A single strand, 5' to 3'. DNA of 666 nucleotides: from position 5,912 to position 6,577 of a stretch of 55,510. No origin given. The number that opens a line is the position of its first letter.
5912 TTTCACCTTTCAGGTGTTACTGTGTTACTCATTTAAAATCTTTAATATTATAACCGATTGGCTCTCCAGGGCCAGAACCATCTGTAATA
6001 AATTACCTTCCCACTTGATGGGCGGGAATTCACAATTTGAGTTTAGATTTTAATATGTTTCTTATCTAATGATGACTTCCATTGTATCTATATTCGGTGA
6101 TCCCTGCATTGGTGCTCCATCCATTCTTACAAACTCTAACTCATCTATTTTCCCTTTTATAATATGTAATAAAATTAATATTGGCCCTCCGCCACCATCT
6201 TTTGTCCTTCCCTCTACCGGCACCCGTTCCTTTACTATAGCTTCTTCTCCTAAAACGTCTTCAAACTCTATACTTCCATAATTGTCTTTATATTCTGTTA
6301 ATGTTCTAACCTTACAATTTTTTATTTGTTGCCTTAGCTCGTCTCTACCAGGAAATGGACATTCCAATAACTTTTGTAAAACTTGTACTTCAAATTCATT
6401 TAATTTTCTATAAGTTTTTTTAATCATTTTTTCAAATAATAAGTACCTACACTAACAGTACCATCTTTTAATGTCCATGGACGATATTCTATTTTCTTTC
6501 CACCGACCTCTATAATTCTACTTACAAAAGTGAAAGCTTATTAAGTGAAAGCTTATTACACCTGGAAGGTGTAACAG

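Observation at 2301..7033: Displaced Rhs toxin/immunity cassettes are bounded by one conserved hairpin element, and the array ends in a Y1-HUH (RAYT-like) gene: a possible hairpin-based cassette platform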

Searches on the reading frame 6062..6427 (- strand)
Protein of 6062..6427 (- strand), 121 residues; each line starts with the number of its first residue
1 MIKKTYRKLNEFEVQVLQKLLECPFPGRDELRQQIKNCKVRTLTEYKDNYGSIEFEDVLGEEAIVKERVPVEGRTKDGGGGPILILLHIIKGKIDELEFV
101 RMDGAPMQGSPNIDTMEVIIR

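Call 11: search_protein_families(library=pfam, proteins=[window:6062-6427:-], max_evalue=0.01)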
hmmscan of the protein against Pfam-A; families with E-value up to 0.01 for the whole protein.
window:6062-6427:- (121 aa): 1 family
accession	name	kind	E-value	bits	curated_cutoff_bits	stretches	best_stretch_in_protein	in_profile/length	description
PF22480.1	DUF6984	-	2e-08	34.6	24.6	1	7-108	2-98/101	Domain of unknown function (DUF6984)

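Call 12: search_protein_families(library=ncbifam, proteins=[window:6062-6427:-], max_evalue=0.01)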
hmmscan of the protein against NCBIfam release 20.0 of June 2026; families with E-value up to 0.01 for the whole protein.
window:6062-6427:- (121 aa): 0 families
